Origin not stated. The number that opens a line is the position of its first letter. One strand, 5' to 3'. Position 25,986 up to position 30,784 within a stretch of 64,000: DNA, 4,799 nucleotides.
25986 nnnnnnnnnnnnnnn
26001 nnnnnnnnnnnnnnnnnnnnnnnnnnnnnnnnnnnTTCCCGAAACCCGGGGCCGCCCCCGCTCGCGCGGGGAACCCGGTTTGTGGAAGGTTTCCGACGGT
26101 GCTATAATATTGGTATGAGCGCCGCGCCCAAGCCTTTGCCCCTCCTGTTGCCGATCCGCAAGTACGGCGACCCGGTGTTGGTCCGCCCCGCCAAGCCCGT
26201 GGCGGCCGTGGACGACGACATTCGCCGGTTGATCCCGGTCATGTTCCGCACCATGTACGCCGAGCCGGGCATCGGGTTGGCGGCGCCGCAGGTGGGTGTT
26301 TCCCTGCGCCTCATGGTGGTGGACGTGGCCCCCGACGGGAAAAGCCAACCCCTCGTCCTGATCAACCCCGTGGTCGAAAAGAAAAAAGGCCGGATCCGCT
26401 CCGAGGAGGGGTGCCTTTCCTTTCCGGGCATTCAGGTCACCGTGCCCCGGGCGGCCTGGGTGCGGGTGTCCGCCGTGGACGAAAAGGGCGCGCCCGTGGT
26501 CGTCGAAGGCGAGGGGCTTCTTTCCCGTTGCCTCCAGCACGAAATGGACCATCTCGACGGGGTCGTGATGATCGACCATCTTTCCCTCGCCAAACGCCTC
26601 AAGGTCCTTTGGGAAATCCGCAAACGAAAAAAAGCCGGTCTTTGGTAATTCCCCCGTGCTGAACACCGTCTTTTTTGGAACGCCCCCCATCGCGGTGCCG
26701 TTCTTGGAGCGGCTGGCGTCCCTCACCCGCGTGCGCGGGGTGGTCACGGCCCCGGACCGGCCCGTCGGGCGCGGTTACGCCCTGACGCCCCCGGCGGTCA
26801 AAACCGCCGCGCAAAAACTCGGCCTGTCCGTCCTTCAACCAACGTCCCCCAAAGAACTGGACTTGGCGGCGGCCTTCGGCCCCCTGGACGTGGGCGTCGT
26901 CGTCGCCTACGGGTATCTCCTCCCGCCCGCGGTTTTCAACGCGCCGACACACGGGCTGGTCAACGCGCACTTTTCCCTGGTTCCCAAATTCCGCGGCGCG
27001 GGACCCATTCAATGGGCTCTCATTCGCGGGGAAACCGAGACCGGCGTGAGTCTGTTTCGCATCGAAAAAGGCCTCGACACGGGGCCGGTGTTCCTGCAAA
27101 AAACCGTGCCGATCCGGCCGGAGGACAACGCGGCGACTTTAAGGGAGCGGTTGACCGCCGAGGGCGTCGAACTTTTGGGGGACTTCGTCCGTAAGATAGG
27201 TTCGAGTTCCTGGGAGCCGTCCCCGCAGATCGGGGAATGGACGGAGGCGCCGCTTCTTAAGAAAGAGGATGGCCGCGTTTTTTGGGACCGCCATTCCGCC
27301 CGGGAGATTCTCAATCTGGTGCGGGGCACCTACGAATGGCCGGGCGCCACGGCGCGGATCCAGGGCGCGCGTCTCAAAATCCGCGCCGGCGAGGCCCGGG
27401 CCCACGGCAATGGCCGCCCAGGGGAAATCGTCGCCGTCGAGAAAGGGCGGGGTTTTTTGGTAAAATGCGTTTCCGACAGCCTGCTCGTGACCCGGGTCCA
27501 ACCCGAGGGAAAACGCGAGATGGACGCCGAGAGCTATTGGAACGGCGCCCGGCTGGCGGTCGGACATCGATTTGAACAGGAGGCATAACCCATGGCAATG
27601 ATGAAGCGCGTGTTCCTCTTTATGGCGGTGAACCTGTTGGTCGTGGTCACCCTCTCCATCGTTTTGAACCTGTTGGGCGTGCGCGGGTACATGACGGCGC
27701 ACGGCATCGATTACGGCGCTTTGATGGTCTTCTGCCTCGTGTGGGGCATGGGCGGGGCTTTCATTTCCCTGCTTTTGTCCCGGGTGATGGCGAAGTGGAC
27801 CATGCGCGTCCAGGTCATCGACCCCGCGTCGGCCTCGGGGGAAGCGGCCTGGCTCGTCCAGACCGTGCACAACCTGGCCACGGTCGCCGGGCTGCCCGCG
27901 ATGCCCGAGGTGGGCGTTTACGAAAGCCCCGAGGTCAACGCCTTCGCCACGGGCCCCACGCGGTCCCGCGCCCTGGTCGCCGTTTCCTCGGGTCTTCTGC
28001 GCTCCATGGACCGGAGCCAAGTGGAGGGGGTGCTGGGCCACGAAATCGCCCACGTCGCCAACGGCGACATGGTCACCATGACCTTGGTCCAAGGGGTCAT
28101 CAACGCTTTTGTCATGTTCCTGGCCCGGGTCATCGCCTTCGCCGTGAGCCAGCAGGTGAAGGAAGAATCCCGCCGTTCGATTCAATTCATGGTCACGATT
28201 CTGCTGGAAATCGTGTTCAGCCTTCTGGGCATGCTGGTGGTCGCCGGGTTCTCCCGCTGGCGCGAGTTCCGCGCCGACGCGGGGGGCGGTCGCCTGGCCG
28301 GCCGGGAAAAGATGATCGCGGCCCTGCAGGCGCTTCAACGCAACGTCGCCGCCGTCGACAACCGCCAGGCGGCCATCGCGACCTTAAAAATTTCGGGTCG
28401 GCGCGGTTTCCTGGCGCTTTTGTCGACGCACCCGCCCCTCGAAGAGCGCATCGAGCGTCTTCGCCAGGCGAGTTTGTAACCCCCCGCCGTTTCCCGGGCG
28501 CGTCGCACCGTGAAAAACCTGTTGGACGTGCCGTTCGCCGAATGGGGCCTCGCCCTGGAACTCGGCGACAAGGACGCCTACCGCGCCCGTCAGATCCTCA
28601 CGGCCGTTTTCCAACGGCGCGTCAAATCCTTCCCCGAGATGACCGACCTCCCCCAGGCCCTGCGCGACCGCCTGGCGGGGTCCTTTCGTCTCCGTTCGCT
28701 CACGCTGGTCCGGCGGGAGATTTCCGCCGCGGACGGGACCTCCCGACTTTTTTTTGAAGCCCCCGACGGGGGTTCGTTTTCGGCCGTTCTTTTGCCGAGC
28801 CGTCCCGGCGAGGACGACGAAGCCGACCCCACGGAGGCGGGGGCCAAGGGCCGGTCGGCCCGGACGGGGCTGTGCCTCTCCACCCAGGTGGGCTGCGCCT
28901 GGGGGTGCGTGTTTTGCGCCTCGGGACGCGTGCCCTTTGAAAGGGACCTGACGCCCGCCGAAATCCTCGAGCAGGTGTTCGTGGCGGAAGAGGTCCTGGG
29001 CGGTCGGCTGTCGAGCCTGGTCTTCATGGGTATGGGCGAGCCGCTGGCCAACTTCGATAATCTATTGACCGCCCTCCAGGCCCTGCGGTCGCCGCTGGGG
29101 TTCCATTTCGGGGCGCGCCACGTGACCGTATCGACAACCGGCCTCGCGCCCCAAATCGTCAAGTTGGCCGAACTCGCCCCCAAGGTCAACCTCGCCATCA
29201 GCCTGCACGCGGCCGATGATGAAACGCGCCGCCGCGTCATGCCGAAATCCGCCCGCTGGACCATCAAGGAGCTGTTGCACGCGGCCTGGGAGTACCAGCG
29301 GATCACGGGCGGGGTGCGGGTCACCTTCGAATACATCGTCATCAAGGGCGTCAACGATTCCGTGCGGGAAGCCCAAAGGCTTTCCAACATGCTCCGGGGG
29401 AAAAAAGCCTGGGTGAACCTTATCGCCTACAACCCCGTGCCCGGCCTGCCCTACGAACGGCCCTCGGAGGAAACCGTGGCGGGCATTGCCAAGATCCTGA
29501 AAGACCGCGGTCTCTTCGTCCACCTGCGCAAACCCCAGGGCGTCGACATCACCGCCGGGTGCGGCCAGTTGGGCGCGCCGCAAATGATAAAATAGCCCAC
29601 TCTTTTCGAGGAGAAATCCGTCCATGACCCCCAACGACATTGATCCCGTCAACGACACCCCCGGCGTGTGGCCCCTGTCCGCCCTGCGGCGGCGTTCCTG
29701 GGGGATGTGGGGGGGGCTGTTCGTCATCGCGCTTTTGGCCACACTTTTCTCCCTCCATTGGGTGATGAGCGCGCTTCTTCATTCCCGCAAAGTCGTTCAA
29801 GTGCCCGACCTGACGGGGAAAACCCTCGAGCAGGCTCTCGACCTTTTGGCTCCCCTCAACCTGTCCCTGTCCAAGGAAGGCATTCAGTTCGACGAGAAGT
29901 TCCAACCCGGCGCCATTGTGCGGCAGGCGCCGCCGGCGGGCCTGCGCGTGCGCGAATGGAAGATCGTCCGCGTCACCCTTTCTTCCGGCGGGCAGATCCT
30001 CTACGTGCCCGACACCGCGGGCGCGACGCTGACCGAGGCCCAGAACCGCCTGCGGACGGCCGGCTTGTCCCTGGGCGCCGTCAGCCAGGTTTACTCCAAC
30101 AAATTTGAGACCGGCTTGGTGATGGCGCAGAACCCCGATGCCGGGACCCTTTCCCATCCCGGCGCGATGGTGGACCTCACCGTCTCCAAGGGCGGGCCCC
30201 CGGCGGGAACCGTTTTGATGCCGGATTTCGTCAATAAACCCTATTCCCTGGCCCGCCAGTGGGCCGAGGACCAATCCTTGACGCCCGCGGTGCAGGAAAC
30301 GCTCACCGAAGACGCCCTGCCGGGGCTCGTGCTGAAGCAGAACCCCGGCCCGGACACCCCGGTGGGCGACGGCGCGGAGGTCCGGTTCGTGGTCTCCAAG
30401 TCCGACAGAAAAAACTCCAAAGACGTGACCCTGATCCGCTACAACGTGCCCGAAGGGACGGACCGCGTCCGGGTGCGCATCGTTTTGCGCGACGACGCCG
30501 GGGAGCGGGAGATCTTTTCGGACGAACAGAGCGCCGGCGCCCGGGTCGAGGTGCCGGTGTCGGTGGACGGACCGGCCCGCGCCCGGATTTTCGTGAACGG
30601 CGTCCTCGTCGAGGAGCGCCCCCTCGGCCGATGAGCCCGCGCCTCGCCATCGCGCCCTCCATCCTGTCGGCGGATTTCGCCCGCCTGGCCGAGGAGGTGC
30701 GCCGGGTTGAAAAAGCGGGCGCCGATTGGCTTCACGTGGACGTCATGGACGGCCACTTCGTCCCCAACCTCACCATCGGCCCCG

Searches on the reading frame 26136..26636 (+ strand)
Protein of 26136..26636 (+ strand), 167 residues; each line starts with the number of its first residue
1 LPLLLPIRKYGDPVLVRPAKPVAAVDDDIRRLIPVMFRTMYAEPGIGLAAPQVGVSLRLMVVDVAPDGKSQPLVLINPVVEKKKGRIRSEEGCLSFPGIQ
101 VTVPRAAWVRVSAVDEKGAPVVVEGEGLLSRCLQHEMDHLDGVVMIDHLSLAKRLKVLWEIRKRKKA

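Call 10: search_protein_families(library=pfam, proteins=[window:26136-26636:+], max_evalue=0.01)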
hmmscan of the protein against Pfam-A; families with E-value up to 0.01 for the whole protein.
window:26136-26636:+ (167 aa): 1 family
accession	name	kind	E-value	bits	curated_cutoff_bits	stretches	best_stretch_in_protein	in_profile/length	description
PF01327.26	Pep_deformylase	-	2e-51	174.1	22.8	1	5-153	2-154/156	Polypeptide deformylase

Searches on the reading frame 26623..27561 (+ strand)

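Call 10: search_protein_families(library=pfam, proteins=[window:26623-27561:+], max_evalue=0.01)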
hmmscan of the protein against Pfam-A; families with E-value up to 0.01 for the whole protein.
window:26623-27561:+ (313 aa): 2 families
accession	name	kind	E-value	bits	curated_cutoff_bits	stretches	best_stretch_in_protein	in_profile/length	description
PF00551.24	Formyl_trans_N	-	1.3e-30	106.9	26.1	1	36-185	29-177/181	Formyl transferase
PF02911.23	Formyl_trans_C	-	3.4e-24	85.4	21.1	1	212-309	2-99/100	Formyl transferase, C-terminal domain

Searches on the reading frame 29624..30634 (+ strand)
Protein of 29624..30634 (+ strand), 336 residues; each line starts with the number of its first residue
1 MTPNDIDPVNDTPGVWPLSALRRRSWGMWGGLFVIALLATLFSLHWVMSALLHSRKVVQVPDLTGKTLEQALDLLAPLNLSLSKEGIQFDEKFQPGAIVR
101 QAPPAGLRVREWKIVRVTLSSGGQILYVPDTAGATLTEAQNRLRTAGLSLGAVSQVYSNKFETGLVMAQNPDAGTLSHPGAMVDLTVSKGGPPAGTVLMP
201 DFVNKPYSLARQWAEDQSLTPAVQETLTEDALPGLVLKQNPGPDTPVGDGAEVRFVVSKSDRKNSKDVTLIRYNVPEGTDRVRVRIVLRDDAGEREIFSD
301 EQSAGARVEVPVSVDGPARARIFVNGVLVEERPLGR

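Call 22: find_encoding_contigs(protein=window:29624-30634:+, flank=10000, max_places=10)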
Protein window:29624-30634:+ (336 aa): 24 contigs read that carry it; 10 places shown.
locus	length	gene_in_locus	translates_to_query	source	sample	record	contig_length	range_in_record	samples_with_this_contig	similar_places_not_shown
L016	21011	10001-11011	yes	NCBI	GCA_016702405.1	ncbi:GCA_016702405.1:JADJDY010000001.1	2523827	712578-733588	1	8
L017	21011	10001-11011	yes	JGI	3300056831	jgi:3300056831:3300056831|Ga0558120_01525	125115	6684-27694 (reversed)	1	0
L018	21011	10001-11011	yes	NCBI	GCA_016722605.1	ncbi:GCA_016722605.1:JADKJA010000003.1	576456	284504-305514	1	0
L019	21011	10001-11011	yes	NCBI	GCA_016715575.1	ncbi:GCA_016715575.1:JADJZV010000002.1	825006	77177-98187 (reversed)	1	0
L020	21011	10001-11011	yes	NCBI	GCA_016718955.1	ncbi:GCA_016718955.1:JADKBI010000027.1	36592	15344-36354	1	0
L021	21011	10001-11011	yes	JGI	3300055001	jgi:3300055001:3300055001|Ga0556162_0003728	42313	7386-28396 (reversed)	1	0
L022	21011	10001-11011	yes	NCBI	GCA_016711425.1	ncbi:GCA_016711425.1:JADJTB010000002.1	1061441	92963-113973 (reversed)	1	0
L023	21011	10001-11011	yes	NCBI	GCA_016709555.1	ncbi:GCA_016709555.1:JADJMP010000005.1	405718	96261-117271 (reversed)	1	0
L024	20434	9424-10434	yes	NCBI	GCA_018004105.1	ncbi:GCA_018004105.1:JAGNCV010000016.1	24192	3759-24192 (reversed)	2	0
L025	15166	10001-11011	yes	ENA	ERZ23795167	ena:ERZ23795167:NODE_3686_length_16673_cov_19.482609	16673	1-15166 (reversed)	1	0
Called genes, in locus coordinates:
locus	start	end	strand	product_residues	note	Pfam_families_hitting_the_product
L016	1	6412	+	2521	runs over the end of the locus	-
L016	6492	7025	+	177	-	PF01327:Pep_deformylase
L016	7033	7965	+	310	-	PF00551:Formyl_trans_N, PF02911:Formyl_trans_C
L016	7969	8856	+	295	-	PF01435:Peptidase_M48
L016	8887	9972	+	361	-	PF21016:RlmN_N, PF04055:Radical_SAM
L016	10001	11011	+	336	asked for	PF03793:PASTA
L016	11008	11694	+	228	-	PF00834:Ribul_P_3_epim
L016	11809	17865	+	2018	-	PF01835:MG2, PF17972:bMG5 (faint), PF07703:A2M_BRD, PF00207:A2M, PF17973:bMG10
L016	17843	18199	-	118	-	-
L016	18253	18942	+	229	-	-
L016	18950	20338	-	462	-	PF00015:MCPsignal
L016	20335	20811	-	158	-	-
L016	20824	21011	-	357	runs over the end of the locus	-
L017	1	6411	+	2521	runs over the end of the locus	-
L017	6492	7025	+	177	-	PF01327:Pep_deformylase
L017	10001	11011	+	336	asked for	PF03793:PASTA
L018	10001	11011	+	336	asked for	PF03793:PASTA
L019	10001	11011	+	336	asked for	PF03793:PASTA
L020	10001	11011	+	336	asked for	PF03793:PASTA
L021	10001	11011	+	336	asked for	PF03793:PASTA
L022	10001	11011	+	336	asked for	PF03793:PASTA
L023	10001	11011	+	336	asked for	PF03793:PASTA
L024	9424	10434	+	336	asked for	PF03793:PASTA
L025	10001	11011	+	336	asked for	PF03793:PASTA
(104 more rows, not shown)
